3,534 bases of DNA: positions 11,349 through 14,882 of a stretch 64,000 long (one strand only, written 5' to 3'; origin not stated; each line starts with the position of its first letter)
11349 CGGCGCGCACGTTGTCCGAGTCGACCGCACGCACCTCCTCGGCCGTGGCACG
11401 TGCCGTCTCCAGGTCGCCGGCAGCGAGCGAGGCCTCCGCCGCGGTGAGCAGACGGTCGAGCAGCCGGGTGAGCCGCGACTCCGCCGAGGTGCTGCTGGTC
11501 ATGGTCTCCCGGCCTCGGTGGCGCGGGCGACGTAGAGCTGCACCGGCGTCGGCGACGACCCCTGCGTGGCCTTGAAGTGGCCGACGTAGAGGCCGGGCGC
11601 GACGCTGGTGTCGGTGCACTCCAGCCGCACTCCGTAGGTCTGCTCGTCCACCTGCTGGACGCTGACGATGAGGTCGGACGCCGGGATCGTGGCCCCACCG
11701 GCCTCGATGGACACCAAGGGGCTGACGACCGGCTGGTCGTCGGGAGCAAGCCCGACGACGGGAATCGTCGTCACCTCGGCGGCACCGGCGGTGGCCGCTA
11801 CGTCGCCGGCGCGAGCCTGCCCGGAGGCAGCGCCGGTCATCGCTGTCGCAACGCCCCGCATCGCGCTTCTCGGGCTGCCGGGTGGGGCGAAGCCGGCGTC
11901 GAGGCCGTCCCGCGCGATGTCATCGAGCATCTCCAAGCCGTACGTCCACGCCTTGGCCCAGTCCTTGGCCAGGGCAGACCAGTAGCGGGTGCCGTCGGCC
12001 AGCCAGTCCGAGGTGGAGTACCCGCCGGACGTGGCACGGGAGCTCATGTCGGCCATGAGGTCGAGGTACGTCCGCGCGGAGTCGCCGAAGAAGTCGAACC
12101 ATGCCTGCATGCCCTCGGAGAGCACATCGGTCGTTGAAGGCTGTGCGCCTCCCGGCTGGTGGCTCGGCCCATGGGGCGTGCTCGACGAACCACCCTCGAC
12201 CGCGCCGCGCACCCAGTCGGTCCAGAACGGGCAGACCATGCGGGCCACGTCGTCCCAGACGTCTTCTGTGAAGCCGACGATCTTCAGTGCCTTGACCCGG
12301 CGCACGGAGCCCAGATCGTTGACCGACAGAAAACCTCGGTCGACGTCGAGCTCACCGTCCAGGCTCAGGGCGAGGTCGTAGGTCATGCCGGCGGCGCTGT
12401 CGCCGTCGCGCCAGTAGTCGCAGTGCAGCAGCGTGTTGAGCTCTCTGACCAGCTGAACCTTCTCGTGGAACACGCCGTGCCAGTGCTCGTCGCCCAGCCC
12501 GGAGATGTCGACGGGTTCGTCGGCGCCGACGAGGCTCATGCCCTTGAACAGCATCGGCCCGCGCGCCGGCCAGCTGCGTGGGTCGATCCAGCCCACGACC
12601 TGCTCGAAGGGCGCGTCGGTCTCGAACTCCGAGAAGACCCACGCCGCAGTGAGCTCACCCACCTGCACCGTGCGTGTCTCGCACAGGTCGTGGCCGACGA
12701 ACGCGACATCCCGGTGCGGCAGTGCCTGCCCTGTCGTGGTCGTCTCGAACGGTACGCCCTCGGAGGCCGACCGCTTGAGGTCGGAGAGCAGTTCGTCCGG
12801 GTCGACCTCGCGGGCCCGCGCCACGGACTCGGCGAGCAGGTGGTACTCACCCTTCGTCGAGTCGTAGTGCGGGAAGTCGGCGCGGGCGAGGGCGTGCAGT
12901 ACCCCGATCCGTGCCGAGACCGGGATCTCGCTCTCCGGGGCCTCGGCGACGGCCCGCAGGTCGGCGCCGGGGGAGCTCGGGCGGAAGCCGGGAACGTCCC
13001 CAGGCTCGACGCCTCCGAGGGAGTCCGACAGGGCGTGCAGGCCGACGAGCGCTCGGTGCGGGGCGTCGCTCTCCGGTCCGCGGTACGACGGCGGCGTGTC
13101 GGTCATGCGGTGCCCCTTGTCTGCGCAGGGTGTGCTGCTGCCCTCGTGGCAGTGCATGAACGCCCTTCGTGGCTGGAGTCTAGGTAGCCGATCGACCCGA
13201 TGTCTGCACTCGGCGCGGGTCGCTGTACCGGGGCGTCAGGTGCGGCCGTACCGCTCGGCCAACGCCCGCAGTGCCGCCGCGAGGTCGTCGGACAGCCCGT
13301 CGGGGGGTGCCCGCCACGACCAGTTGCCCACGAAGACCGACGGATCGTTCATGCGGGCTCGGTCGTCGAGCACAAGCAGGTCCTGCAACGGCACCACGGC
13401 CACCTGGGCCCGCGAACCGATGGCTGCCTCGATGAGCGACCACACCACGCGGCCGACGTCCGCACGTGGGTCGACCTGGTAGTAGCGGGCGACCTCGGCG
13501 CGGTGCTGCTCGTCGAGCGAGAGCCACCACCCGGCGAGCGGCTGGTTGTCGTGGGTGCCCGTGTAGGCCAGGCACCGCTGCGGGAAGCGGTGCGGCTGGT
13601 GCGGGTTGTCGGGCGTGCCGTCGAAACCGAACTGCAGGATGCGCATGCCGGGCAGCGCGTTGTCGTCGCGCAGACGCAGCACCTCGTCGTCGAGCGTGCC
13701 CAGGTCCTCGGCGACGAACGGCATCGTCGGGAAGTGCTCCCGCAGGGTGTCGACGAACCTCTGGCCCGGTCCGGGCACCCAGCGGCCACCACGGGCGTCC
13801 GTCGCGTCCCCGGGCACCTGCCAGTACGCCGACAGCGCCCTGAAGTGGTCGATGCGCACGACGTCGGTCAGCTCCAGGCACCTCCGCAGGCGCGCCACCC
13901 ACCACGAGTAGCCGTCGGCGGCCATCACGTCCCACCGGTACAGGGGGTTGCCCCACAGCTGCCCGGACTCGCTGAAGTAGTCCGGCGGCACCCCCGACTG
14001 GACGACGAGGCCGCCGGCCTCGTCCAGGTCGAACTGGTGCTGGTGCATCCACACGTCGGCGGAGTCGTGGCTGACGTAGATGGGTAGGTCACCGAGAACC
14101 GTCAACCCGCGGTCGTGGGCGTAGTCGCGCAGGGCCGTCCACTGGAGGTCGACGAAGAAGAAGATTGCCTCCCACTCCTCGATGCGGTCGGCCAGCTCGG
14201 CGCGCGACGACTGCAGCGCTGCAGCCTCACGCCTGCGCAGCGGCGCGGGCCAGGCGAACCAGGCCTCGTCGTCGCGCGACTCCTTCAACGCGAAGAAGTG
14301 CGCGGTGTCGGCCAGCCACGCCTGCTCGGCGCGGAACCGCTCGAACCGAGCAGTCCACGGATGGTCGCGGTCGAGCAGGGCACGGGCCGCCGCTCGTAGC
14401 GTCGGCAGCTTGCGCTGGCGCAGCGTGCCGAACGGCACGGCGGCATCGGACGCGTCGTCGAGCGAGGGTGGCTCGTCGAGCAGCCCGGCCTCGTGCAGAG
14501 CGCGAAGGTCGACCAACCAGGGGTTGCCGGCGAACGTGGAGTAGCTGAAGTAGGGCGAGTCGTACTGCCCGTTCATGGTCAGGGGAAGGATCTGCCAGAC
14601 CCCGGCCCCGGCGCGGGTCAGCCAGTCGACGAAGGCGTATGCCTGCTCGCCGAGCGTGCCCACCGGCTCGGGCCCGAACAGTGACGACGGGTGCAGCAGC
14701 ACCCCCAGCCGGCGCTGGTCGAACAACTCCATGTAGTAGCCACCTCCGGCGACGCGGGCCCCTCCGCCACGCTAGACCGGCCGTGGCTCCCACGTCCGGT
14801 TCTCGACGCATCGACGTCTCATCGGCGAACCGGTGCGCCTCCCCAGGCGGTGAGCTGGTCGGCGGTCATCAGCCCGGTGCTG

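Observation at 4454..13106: Five-gene translationally coupled operon joining a cyclase-STAND sensor to prenyl-lipid enzymes and two orphan proteins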

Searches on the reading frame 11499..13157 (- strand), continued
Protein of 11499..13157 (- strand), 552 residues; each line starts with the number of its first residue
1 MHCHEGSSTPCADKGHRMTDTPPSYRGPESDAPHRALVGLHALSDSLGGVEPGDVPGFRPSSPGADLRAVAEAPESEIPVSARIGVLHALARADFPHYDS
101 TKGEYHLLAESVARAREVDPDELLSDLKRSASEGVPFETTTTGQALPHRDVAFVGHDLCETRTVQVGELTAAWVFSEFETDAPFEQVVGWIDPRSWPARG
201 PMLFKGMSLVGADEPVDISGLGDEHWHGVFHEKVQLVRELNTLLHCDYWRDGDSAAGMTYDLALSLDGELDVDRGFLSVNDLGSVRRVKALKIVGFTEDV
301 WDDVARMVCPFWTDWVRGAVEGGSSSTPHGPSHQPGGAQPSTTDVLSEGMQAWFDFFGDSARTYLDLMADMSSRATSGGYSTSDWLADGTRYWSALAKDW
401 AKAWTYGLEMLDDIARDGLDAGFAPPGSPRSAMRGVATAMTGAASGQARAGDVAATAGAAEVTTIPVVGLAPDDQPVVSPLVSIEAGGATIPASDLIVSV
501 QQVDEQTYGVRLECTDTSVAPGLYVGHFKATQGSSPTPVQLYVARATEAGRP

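Call 63: search_protein_families(library=pfam, proteins=[P0316, P0331, P0354, P0403, P0404, P0405, P0420, P0352, P0371, P0364], max_evalue=0.01)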
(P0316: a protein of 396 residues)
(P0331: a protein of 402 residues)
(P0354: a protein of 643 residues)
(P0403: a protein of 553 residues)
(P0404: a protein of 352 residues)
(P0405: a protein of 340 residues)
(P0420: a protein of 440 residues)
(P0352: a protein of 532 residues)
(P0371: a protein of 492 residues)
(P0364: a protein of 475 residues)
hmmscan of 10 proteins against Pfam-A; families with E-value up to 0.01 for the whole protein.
P0316 (396 aa): 0 families

P0331 (402 aa): 0 families

P0354 (643 aa): 1 family
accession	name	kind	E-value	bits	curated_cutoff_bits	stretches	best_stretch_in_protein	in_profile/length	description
PF01810.24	LysE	-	9e-17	61.6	25.6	1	2-101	31-131/193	LysE type translocator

P0403 (553 aa): 0 families

P0404 (352 aa): 0 families

P0405 (340 aa): 0 families

P0420 (440 aa): 0 families

P0352 (532 aa): 0 families

P0371 (492 aa): 0 families

P0364 (475 aa): 0 families
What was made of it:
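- Tried and rejected: No informative domain (call 63).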

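Call 84: search_dna_similar(query=window:11499-13106:-, collection=phages, mode=protein, max_evalue=0.00001, max_rows=10)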
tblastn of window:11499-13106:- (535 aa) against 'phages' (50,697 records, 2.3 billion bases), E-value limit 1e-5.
No match.
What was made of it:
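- P535 has no phage homologue (call 84).
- Tried and rejected: P535 has no hit in the phage collection (call 84).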

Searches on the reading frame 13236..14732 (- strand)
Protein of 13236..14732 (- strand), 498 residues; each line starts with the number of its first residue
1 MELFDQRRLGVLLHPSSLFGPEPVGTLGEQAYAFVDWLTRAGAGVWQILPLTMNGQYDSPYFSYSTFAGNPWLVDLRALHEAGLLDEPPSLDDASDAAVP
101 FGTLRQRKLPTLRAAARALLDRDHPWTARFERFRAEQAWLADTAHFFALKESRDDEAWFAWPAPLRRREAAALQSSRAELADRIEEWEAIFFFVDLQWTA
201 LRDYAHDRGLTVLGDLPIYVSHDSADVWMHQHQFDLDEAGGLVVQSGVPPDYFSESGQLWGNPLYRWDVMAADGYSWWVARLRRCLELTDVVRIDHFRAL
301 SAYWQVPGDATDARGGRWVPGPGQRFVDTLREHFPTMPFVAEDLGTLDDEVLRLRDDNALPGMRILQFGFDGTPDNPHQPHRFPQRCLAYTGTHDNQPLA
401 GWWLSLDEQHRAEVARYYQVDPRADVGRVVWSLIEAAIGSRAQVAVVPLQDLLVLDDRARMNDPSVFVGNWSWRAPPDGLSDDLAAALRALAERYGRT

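Call 21: search_protein_families(library=pfam, proteins=[window:13236-14732:-], max_evalue=0.0001)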
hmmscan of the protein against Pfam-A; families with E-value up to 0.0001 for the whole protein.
window:13236-14732:- (498 aa): 1 family
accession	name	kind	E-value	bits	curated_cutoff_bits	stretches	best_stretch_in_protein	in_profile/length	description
PF02446.23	Glyco_hydro_77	-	5e-149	497.6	25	1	13-477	1-461/465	4-alpha-glucanotransferase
